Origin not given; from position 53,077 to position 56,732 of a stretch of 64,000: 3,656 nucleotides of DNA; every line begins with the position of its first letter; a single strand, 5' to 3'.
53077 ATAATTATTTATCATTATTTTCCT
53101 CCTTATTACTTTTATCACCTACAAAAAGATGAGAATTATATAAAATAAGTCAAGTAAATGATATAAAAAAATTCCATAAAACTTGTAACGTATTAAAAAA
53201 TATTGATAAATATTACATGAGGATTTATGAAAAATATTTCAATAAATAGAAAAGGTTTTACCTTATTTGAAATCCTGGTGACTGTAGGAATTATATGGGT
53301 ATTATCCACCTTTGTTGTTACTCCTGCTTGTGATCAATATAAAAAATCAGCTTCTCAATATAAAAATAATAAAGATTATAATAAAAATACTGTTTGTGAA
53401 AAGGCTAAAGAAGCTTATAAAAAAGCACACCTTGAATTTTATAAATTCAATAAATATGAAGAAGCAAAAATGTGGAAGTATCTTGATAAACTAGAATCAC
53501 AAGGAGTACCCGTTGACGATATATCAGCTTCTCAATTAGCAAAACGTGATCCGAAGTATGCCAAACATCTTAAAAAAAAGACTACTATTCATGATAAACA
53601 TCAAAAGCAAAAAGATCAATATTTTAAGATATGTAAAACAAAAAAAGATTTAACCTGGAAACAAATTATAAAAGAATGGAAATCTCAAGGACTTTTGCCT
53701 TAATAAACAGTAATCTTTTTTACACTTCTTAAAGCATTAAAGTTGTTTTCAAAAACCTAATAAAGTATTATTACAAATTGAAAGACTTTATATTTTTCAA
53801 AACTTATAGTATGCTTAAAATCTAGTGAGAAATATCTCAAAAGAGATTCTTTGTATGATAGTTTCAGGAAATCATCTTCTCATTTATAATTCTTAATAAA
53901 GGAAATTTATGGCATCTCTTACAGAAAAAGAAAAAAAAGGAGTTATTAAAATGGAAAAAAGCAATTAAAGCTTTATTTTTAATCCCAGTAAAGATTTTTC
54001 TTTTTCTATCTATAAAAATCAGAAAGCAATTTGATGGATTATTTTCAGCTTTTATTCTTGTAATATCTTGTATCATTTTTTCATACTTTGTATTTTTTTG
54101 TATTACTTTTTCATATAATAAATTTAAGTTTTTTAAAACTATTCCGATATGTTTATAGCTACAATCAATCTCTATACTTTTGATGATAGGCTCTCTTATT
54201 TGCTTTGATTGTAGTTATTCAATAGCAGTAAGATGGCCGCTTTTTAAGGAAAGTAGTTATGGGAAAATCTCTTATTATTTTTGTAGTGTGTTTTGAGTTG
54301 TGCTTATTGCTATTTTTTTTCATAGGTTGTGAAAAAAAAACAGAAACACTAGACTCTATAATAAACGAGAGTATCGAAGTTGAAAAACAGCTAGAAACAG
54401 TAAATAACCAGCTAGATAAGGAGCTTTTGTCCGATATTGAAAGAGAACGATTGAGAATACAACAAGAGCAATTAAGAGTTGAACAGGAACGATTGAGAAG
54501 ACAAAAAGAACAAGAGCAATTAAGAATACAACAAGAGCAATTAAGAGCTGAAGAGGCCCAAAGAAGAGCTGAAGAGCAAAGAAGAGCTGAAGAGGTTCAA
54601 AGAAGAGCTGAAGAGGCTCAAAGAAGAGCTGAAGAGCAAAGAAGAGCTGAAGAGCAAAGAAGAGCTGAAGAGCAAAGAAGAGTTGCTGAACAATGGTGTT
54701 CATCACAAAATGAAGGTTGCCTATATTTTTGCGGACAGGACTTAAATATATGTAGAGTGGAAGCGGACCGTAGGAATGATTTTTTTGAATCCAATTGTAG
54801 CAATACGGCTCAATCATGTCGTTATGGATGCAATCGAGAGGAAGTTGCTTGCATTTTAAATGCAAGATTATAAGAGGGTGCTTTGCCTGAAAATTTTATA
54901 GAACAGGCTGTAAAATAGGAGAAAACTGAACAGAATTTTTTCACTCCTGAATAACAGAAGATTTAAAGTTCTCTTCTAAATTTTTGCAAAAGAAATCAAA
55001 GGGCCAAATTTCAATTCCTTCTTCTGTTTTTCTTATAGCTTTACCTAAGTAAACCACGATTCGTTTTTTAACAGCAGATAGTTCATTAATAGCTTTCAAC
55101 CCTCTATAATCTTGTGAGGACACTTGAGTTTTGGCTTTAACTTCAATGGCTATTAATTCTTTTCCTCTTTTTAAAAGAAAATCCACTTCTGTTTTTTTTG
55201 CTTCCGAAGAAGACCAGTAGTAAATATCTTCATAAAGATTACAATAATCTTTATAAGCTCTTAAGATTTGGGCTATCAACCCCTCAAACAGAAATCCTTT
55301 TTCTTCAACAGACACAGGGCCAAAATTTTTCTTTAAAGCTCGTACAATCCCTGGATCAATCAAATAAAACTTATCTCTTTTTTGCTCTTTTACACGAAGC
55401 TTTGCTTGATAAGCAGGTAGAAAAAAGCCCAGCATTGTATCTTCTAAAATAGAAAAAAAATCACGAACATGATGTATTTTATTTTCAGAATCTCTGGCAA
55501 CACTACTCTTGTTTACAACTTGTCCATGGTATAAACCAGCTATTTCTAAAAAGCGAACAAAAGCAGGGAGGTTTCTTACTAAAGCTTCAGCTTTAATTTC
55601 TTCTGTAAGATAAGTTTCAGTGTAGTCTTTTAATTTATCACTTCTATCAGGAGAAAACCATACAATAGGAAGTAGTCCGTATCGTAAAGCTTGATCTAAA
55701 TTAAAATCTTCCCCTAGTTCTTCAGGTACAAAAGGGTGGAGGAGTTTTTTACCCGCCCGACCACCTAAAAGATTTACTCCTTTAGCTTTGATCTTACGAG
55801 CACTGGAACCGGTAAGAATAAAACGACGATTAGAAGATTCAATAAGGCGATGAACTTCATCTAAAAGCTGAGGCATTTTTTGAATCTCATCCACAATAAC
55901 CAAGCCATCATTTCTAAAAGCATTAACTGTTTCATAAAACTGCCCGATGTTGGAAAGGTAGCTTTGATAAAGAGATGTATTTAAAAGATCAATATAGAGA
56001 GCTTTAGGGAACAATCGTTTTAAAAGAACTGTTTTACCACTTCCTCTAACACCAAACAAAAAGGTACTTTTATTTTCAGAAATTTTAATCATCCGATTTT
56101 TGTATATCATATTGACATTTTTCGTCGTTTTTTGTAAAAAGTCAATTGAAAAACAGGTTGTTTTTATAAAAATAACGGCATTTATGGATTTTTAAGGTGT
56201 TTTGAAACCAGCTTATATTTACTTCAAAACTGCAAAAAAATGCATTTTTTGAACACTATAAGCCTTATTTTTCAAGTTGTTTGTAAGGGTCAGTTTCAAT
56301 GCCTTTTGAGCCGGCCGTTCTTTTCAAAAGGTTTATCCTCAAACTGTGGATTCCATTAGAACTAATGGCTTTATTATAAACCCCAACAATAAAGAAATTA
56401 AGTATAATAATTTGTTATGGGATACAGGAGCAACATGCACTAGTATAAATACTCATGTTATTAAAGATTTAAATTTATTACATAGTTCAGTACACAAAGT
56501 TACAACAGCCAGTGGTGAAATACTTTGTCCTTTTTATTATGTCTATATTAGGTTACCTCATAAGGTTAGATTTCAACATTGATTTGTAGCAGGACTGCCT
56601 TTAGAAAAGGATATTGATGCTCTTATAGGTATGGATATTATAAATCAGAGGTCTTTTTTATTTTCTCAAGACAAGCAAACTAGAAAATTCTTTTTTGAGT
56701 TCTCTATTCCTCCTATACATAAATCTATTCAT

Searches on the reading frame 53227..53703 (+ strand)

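Call 7: search_protein_families(library=pfam, proteins=[window:53227-53703:+], max_evalue=0.01)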
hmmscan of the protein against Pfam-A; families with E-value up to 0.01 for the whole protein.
window:53227-53703:+ (158 aa): 2 families
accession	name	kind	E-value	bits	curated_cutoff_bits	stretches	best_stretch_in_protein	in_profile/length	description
PF07963.17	N_methyl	-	0.0012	18.7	21.2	1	7-29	3-25/27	Prokaryotic N-terminal methylation motif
PF00813.25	FliP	-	0.0076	16.6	26.9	0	18-70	42-94/191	FliP family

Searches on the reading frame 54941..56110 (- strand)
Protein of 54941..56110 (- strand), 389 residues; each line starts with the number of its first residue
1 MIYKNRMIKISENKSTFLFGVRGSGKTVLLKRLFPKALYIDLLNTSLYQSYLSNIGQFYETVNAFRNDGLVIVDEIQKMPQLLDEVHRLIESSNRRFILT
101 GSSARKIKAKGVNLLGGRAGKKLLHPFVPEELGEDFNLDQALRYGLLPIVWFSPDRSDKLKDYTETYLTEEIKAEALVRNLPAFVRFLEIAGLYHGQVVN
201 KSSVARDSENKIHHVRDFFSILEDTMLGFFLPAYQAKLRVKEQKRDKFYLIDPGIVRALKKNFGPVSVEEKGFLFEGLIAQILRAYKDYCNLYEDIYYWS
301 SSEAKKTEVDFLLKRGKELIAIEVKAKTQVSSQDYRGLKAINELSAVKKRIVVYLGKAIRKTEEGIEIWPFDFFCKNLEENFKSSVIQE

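Call 7: search_protein_families(library=pfam, proteins=[window:54941-56110:-], max_evalue=0.01)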
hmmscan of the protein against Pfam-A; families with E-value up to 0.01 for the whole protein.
window:54941-56110:- (389 aa): 6 families
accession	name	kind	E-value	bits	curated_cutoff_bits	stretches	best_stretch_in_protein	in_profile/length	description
PF13635.12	DUF4143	-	5.1e-29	101.5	28.1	1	171-326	3-159/160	Domain of unknown function (DUF4143)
PF13173.12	AAA_14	-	1.6e-19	70.6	27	1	13-131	2-127/129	AAA domain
PF24389.1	ORC-CDC6-like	-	2.4e-05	23.7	27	1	8-40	27-59/571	ORC-CDC6-like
PF13401.12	AAA_22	-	3.1e-05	24.7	27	0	12-101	4-122/130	AAA domain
PF13479.12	AAA_24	-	0.0019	18.5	27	1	13-48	2-38/195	AAA domain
PF08378.17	NERD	-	0.0023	18.9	22.1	1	271-331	1-61/111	Nuclease-related domain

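Call 77: search_protein_families(library=padloc, proteins=[window:54941-56110:-], max_evalue=0.01)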
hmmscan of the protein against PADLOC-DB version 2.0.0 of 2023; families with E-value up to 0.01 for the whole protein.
window:54941-56110:- (389 aa): 12 families
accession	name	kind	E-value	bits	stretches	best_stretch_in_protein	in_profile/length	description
PDLC04790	PDC-S01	-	1.7e-42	143.6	2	155-375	194-418/422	-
PDLC04789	PDC-S01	-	3.7e-39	132.8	1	9-330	13-344/375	-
PDLC04787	PDC-S01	-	3.8e-29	99.8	1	12-375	26-406/412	-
PDLC04791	PDC-S01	-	8.4e-19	65.5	1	15-353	21-375/395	-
PDLC04786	PDC-S01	-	2.1e-18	64.3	2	241-339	301-399/439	-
PDLC04788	PDC-S01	-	7.5e-12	42.9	1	206-330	254-386/448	-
PDLC04792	PDC-S01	-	7.2e-11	39.3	2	270-344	335-397/452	-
PDLC01903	CARF4--CARF_PDDEXK_TM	-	7.8e-05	20.2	1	159-343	162-333/380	-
PDLC01890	CARF4--CARF_PDDEXK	-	0.00013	19.5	1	271-343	232-305/366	-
PDLC04140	mad8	-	0.0013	16.3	0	8-34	22-48/314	mads_8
PDLC01037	Csx1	-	0.0018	15.9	1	272-349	201-268/320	ARF+Nuclease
PDLC03597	REase_MTase_IIG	-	0.0042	12.6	1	265-326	16-73/1646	Type IIG restriction enzyme-methyltransferase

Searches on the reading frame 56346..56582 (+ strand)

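Call 7: search_protein_families(library=pfam, proteins=[window:56346-56582:+], max_evalue=0.01)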
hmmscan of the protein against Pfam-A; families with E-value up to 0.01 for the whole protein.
window:56346-56582:+ (78 aa): 2 families
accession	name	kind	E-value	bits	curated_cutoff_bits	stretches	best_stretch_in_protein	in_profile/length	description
PF13650.11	Asp_protease_2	-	0.00013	23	24.3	1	22-61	11-53/90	Aspartyl protease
PF13975.11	gag-asp_proteas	-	0.0011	19.9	28.2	1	22-59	11-51/92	gag-polyprotein putative aspartyl protease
